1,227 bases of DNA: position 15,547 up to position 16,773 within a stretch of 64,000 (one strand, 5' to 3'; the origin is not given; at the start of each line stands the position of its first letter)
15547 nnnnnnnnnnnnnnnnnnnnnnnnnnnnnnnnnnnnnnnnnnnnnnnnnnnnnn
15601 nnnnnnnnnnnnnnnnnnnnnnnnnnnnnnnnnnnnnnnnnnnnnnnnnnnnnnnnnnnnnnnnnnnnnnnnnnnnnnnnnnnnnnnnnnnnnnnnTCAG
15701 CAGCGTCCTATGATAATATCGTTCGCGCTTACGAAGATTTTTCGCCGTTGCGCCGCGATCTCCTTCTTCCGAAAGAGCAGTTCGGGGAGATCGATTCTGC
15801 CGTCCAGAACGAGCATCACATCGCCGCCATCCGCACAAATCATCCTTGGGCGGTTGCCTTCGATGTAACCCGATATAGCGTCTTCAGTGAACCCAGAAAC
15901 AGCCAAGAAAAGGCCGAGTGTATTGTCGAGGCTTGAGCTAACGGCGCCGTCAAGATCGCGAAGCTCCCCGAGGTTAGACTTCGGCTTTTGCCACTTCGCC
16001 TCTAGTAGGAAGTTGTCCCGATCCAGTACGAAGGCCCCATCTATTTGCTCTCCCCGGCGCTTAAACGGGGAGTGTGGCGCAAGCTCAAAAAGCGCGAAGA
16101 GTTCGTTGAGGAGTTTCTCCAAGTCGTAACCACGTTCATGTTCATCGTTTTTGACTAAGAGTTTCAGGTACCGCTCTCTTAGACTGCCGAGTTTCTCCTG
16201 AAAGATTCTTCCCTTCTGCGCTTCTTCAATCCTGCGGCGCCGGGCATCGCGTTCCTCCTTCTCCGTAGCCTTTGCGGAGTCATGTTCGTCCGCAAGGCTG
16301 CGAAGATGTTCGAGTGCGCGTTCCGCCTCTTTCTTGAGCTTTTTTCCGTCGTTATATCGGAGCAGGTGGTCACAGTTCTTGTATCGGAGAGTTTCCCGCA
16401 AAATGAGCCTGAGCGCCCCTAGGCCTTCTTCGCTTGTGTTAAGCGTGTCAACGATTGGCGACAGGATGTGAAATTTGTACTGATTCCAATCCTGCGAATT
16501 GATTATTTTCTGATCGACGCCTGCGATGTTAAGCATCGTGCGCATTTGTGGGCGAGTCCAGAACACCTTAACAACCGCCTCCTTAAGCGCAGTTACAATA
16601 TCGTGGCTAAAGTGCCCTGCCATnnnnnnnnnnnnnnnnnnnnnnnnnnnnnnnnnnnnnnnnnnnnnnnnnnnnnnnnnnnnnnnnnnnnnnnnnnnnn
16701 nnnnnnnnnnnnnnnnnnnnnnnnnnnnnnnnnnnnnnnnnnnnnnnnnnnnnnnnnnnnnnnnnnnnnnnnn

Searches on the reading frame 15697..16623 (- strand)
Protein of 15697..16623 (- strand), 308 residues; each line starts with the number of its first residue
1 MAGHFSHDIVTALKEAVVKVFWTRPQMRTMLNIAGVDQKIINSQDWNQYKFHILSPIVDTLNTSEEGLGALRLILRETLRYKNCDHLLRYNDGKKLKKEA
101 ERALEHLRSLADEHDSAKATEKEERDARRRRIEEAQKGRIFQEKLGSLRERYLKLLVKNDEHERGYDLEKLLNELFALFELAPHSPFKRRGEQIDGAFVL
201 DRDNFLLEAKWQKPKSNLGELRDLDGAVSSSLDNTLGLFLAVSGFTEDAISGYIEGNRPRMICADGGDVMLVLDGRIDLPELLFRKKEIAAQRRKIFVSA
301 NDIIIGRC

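Call 4: search_protein_families(library=pfam, proteins=[window:15697-16623:-], max_evalue=1)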
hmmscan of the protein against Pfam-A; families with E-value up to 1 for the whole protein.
window:15697-16623:- (308 aa): 2 families
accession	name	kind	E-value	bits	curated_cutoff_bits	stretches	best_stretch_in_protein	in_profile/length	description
PF04471.18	Mrr_cat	-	0.00038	21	21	1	165-253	6-97/115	Restriction endonuclease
PF08561.15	Ribosomal_L37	-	0.41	11.3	21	1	93-136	42-85/89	Mitochondrial ribosomal protein L37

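Call 5: search_protein_families(library=padloc, proteins=[window:15697-16623:-], max_evalue=1)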
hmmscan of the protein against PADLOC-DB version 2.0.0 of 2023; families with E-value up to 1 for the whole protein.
window:15697-16623:- (308 aa): 0 families

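Call 6: search_protein_families(library=ncbifam, proteins=[window:15697-16623:-], max_evalue=1)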
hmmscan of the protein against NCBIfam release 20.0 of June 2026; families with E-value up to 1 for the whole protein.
window:15697-16623:- (308 aa): 0 families

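Call 7: find_homologous_proteins(query=window:15697-16623:-)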
Query window:15697-16623:- (308 aa): 875 proteins with E <= 0.001 among 4453 candidates; the best 120 are listed.
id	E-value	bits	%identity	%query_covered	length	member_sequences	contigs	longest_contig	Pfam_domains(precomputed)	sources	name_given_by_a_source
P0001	9.7e-189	644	94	100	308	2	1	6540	-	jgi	jgi:hypothetical protein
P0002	3.4e-187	639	94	100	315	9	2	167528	-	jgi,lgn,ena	jgi:hypothetical protein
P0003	1.8e-163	561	80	100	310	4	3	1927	PF04471.19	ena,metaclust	metaclust:\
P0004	4.7e-160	550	78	100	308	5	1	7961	-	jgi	jgi:hypothetical protein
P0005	8.8e-160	549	76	100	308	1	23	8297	-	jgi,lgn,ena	jgi:hypothetical protein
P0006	2.0e-159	548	78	100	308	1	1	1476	-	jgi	jgi:hypothetical protein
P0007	3.1e-159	547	78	100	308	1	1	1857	-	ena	-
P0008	1.2e-158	545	78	100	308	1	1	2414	-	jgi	jgi:hypothetical protein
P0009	4.8e-158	543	78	100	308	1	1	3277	PF04471.19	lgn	-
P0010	3.9e-157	540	76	100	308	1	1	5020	PF04471.19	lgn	-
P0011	1.5e-156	538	76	100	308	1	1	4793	-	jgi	jgi:hypothetical protein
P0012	1.3e-155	535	76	100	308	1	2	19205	-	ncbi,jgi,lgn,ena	ncbi:MAG TPA: hypothetical protein VF865_16520 [Acidobacteriaceae bacterium]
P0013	1.1e-154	532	76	100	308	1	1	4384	PF04471.19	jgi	jgi:hypothetical protein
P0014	2.2e-154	531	77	100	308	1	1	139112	PF04471.19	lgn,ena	-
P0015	2.1e-152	525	77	100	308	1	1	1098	-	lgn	-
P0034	4.9e-143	494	69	100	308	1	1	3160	PF04471.19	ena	-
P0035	1.3e-142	493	70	100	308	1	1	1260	PF04471.19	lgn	-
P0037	4.0e-141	488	70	100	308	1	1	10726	PF04471.19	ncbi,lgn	-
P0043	2.8e-136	472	66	100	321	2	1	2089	PF04471.19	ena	-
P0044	6.6e-136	471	74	91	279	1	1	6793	PF04471.19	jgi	jgi:hypothetical protein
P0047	6.7e-132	457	74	87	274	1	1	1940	PF04471.19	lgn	-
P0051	2.4e-120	419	61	99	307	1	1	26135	PF04471.19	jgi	jgi:Restriction endonuclease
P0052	2.4e-118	413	60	100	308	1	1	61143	PF04471.19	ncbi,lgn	-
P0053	2.0e-116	407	58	99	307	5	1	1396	PF04471.19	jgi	-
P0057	4.3e-114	399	58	99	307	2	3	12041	PF04471.19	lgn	-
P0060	1.0e-112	394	56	100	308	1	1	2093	PF04471.19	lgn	-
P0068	2.2e-110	387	56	99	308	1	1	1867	PF04471.19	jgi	jgi:hypothetical protein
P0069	2.7e-110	387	56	100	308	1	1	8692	PF04471.19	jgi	jgi:hypothetical protein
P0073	7.9e-110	385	59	94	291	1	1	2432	PF04471.19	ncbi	-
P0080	7.0e-108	379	56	99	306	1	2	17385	PF04471.19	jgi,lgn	-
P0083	2.9e-107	377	54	99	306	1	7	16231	PF04471.19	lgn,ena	-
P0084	5.1e-107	376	55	98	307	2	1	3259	PF04471.19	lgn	-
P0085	5.7e-107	376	55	99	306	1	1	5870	PF04471.19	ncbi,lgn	ncbi:MAG: restriction endonuclease [Terriglobia bacterium]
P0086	1.8e-106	374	55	99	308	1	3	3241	PF04471.19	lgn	-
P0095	1.6e-105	371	55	98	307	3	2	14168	PF04471.19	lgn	-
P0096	2.5e-105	370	54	98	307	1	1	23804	PF04471.19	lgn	-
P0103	1.0e-103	365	55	99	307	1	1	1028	PF04471.19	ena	-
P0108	7.6e-103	362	54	98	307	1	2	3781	PF04471.19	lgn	-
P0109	2.1e-102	361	54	99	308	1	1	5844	PF04471.19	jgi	jgi:hypothetical protein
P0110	2.2e-102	361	54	98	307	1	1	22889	PF04471.19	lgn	-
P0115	7.2e-102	359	53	99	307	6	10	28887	PF04471.19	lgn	-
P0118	1.2e-101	358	55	100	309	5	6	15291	PF04471.19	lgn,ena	-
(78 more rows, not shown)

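Call 9: find_encoding_contigs(protein=P0002, flank=8000, max_places=3)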
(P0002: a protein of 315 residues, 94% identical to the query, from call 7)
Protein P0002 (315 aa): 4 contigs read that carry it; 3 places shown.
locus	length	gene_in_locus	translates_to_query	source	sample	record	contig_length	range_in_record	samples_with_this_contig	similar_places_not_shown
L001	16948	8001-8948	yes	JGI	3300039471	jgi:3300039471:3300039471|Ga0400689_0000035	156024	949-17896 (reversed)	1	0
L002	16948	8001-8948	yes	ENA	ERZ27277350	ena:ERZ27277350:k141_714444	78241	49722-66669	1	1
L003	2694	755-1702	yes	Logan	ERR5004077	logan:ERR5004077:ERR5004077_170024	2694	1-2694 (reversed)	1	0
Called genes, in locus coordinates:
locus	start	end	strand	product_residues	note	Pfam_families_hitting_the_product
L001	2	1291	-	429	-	PF00676:E1_dh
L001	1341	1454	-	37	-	-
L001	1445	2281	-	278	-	PF21948:LplA-B_cat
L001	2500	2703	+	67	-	PF14373:Imm_superinfect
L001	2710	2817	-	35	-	-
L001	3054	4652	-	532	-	PF01833:TIG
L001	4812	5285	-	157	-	PF00589:Phage_integrase (weak)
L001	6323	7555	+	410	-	PF01435:Peptidase_M48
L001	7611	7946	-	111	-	-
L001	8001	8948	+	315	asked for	-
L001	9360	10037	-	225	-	PF04203:Sortase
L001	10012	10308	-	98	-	-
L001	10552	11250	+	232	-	-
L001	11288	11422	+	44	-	-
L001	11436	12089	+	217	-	-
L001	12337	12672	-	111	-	-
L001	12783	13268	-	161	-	PF13590:DUF4136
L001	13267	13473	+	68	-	-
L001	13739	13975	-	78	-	-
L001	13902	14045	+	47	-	-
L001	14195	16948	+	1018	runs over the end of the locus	PF16819:DUF5074 (faint), PF07494:Reg_prop (faint), PF07495:Y_Y_Y, PF07730:HisKA_3, PF02518:HATPase_c, PF13581:HATPase_c_2 (weak)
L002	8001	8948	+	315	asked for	-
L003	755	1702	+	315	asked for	-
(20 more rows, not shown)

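Call 14: find_related_loci(query=A1, collection=genome_contigs, flank=10000)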
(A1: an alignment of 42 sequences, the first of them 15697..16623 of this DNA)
Query A1 (308 aa) in genome_contigs; peptide patterns used: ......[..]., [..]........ (x = any residue, [..] = any of these).
599 stretches matched a pattern (row limit reached: there are more); 544 encode a relative of the query (tblastn E <= 1e-3); the best 80 are kept; 80 distinct loci.
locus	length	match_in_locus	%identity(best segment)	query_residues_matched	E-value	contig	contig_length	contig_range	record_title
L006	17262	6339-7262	76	1-308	2e-154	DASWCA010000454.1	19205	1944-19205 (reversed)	MAG TPA_asm: Acidobacteriaceae bacterium isolate SMAG_U2696 k141_1351623, whole genome shotgun sequence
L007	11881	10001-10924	70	1-308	2e-145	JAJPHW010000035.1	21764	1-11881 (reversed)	MAG: Terriglobia bacterium isolate Centralia_MAG_209 k107_30050014, whole genome shotgun sequence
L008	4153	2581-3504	70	1-308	9e-145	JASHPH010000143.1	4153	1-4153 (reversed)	MAG: Candidatus Sulfotelmatobacter sp. isolate JOPF044 JOPF_NEAR_contig_523298, whole genome shotgun sequence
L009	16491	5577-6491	55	4-308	2e-114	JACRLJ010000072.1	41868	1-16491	MAG: Candidatus Hydrogenedentota bacterium isolate NC_groundwater_1878_Pr3_B-0.1um_59_9 SR2-18-B1_coassembly_47985, whol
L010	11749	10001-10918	53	2-307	5e-108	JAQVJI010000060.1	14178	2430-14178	MAG: Chromatiales bacterium isolate STE_6 NODE_10253_length_14178_cov_22.347591_Sandtown_E, whole genome shotgun sequenc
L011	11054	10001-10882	39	12-308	9e-65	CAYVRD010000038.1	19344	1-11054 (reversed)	MAG TPA_asm: uncultured Clostridia bacterium isolate binchicken_co168_135 genome assembly, contig: NODE_5040_length_1934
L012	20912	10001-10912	38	1-304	2e-63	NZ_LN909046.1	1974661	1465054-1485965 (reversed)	Paenibacillus senegalimassiliensis strain SIT18, whole genome shotgun sequence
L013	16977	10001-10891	38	1-297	6e-63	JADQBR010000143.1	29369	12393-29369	MAG: Bacillota bacterium isolate Soudan_17 NODE_595_length_29369_cov_16.261309, whole genome shotgun sequence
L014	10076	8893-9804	36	1-304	1e-61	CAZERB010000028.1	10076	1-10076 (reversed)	MAG TPA_asm: uncultured Anaerolineales bacterium isolate binchicken_co395_1 genome assembly, contig: NODE_2299_length_10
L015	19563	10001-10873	39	10-300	2e-60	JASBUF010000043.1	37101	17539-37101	MAG: Methylophaga sp. isolate BWSM_61 k141_80800, whole genome shotgun sequence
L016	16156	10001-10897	41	6-304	2e-60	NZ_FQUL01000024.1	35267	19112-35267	Ferrithrix thermotolerans DSM 19514, whole genome shotgun sequence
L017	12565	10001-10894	35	10-307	1e-59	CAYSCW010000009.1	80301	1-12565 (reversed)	MAG TPA_asm: uncultured Eubacteriales bacterium isolate binchicken_co34_437 genome assembly, contig: NODE_319_length_803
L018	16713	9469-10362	36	10-307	1e-58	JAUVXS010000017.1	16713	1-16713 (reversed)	MAG: Dehalococcoidia bacterium isolate CSMAG_1222 CSMAG_1222_k141_1807973_length_16713_cov_9.5252, whole genome shotgun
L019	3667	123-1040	36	1-306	3e-58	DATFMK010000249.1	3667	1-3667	MAG TPA_asm: Balneolales bacterium isolate SMAG_U9223 k141_139015, whole genome shotgun sequence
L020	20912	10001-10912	36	1-304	5e-58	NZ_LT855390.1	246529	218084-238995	Paucisalibacillus globulus strain PG, whole genome shotgun sequence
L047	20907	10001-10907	55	4-306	1e-82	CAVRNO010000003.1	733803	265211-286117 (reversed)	MAG: Candidatus Binataceae bacterium isolate MFD03726.bin.1.6 genome assembly, contig: contig_31047, whole genome shotgu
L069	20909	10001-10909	50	4-306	4e-98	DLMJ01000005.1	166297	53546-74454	MAG TPA_asm: Candidatus Binatus soli isolate UBA7539 UBA7539_contig_1126, whole genome shotgun sequence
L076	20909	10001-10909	33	1-304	4e-49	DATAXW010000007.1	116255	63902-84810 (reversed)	MAG TPA_asm: Acidobacteriaceae bacterium isolate SMAG_U5663 k141_1590579, whole genome shotgun sequence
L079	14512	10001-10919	58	1-306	3e-77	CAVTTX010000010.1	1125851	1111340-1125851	MAG: Candidatus Acidoferrales bacterium isolate MFD09567.bin.2.23 genome assembly, contig: contig_40714, whole genome sh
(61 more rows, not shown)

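Call 24: predict_structure(alignment_id=A1)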
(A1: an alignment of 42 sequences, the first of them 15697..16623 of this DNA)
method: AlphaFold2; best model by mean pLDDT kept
length: 308 residues; sequences in the alignment: 42
mean_pLDDT: 89.8   pTM: 0.57
mean pLDDT of the five models: 89.8, 87.4, 86.2, 84.3, 83.6
residues with pLDDT >= 90: 217; 70-90: 72; 50-70: 19; < 50: 0
segments of 3 or more residues with pLDDT < 50: none
pLDDT, mean of each block of 10 residues (from residue 1): 83 96 94 94 92 94 91 94 92 95 95 73 66 78 94 94 94 93 82 91 91 92 89 85 94 79 96 95 94 92 88
secondary structure, 60 per line:
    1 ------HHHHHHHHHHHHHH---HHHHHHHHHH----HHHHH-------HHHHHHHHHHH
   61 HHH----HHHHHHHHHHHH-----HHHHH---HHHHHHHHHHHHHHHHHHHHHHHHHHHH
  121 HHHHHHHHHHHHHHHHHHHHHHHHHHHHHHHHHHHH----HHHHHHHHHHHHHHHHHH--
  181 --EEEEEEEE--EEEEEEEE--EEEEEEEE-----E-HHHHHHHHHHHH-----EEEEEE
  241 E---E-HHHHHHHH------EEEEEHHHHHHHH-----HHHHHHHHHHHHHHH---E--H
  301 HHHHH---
elements in order: H7-20 H24-33 H38-42 H50-63 H68-79 H85-89 H93-156 H161-178 E183-190 E193-200 E203-210 H218-229 E235-241 H247-254 E261-265 H266-273 H279-293 H300-305

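Call 29: fold_search(model_id=the predicted structure, library=pdb)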
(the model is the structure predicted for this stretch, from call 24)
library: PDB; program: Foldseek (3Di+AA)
matches with E <= 10: 568; with E <= 0.001: 0
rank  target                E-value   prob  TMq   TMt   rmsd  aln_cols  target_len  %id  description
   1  4f0p_C                7.7e-03  1.00  0.28  0.20   6.0       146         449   15  MspJI Restriction Endonuclease - P31 Form (released 2012-08-08)
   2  4f0p_A                1.3e-02  0.96  0.24  0.17   9.9       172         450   14  MspJI Restriction Endonuclease - P31 Form (released 2012-08-08)
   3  9a4k_B                3.9e-02  0.69  0.19  0.18  15.7       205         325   11  Integrative model of ACCD-ACCA by crosslinking MS and deep learning (released 2024-09-18)
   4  5gkj_B                4.9e-02  0.99  0.24  0.31   3.8        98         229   16  Structure of EndoMS in apo form (released 2016-11-02)
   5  5ikl_D                6.1e-02  0.38  0.16  0.11  14.2       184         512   12  Crystal structure of P. aeruginosa geranyl-CoA carboxylase (GCC), beta subunit (released 2016-04-13)
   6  2f9y_A                7.6e-02  0.72  0.19  0.20  10.5       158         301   11  The Crystal Structure of The Carboxyltransferase Subunit of ACC from Escherichia coli (released 2006-12-12)
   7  2f9i_A                8.5e-02  0.51  0.19  0.19  15.3       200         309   12  Crystal Structure of the carboxyltransferase subunit of ACC from Staphylococcus aureus (released 2006-12-05)
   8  5gke_A                9.5e-02  0.91  0.22  0.28   4.8        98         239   19  Structure of EndoMS-dsDNA1 complex (released 2016-11-02)
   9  5vit_D                1.0e-01  0.41  0.14  0.16  10.8       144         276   10  Crystal structure of a Pseudomonas malonate decarboxylase hetero-tetramer in complex with malonate (released 2017-08-16)
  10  5iy6_E                1.1e-01  0.60  0.23  0.31  11.9       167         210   16  Human holo-PIC in the closed state (released 2016-05-18)
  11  5ikl_B                1.1e-01  0.44  0.19  0.12  14.5       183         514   15  Crystal structure of P. aeruginosa geranyl-CoA carboxylase (GCC), beta subunit (released 2016-04-13)
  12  6xre_E                1.1e-01  0.66  0.23  0.32  12.2       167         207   18  Structure of the p53/RNA polymerase II assembly (released 2021-03-24)
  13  6wan_F                1.1e-01  0.44  0.18  0.14   9.4       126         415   13  Structure of Acinetobacter baumannii Cap4 SAVED/CARF-domain containing receptor with the cyclic trinucleotide 3'3'3'-c (released 2020-06-17)
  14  2vld_B                1.2e-01  0.92  0.23  0.30   4.7       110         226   18  crystal structure of a repair endonuclease from Pyrococcus abyssi (released 2009-05-19)
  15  5vip_B                1.3e-01  0.80  0.20  0.25   5.5       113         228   12  Crystal structure of Pseudomonas malonate decarboxylase MdcD-MdcE hetero-dimer (released 2017-08-16)
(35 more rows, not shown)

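Call 33: search_solved_structures(query=A1, max_evalue=1, show_alignments=1)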
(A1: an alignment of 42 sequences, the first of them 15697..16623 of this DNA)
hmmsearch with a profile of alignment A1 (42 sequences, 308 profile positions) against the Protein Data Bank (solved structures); distinct sequences matched with E-value up to 1: 0.

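Call 42: search_dna_similar(query=window:15697-16623:-, collection=plasmids, mode=protein, max_rows=15)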
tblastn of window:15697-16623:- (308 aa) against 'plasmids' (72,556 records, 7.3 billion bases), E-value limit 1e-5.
Records with a match: 1391; places in all: 1404; records where one place covers at least 80% of the query: 4.
Best place of each record, by identity: <60% 1391.
By first word of the organism name: Klebsiella 1136; Serratia 55; Escherichia 43; Enterobacter 36; Citrobacter 17; Sinorhizobium 10; Raoultella 9; Yersinia 8; Pantoea 7; Leptospira 7; and 29 more.
By predicted mobility (MOB-suite, as given by PLSDB): conjugative 641; non-mobilizable 605; mobilizable 145.
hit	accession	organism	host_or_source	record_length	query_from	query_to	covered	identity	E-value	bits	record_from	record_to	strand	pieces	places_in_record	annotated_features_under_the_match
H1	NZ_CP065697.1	Delftia acidovorans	-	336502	5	298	95%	29.7%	6e-17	89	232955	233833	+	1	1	restriction endonuclease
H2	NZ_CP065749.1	Delftia lacustris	-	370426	5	298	95%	29.7%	6e-17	89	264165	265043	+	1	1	restriction endonuclease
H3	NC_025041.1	Sulfobacillus thermotolerans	-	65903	1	298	97%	26.8%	4e-14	80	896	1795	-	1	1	restriction endonuclease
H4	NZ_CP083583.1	Kovacikia minuta CCNUW1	cell culture,fresh water lake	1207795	5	298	95%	26.2%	7e-13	76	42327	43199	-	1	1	record has no annotation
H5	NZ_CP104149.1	Sinorhizobium medicae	Trigonella foenum-graecum,cell culture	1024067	162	304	46%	42.0%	7e-17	88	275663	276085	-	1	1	record has no annotation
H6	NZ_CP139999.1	Agrobacterium tumefaciens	-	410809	162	304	46%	41.3%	3e-16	86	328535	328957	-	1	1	restriction endonuclease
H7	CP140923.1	Sinorhizobium meliloti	Medicago lupulina,whole organism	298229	162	304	46%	41.3%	3e-16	86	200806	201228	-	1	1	restriction endonuclease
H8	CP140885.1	Sinorhizobium meliloti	Medicago lupulina,whole organism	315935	162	304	46%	41.3%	4e-16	86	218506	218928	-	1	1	restriction endonuclease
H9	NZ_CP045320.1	Roseivivax sp. THAF197b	pure culture,Surface of a polyethylene ...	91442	156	304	48%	38.9%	3e-19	95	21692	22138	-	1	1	restriction endonuclease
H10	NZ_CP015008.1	Aminobacter aminovorans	cell culture,soil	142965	162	304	46%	40.6%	3e-16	87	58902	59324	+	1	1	restriction endonuclease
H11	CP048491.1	Agrobacterium tumefaciens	walnut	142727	162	304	46%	40.6%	6e-16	86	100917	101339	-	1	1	hypothetical protein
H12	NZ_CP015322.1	Mesorhizobium amorphae CCNWGS0123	Robinia pseudoacacia,cell culture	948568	162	304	46%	40.6%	2e-15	84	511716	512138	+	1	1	restriction endonuclease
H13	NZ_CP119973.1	Agrobacterium leguminum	pure culture,soil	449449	162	303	46%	39.4%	5e-16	86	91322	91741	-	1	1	none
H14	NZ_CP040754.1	Sulfitobacter sp. BSw21498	Seawater,seawater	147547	156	304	48%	37.6%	2e-17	90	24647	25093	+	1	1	restriction endonuclease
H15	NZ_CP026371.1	Klebsiella quasipneumoniae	Homo sapiens,blood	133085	151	303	50%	36.6%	7e-16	86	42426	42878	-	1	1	restriction endonuclease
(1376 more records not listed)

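Call 44: search_dna_similar(query=window:15697-16623:-, collection=phages, mode=protein, max_rows=10)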
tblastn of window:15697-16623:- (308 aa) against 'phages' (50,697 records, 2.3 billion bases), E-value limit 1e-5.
No match.

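Call 52: search_protein_families(library=padloc, alignment_id=A5, max_evalue=0.00001)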
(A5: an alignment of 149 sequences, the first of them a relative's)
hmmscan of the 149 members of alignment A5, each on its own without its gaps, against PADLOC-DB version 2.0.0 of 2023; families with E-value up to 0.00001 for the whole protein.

A. member 1, L006:4923-6287:+ (454 aa): 0 families

B. families by the number of members that match (of 149 scanned): 291 families (the first 25 are shown)
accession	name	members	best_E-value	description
PDLC00661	HmaB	3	2e-78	DNA-adenine methylase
PDLC00660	HmaB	3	1.3e-77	DNA-adenine methylase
PDLC03233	MTase_II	3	1.7e-37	Type II methyltransferase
PDLC03040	REase_I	2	1.5e-290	Type I restriction enzyme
PDLC03044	REase_I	2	3.2e-76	Type I restriction enzyme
PDLC03041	REase_I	2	7.7e-68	Type I restriction enzyme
PDLC03048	REase_I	2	1.6e-58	Type I restriction enzyme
PDLC03924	MkoC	2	1e-34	-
PDLC02189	DUF1156_MTase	2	6.2e-31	-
PDLC03046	REase_I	2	2e-27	Type I restriction enzyme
PDLC03352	MTase_II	2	9.3e-25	Type II methyltransferase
PDLC03314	MTase_II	2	3.9e-19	Type II methyltransferase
PDLC03045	REase_I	2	1.4e-17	Type I restriction enzyme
PDLC02980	AriA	2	6.5e-14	-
PDLC04140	mad8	2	4.5e-13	mads_8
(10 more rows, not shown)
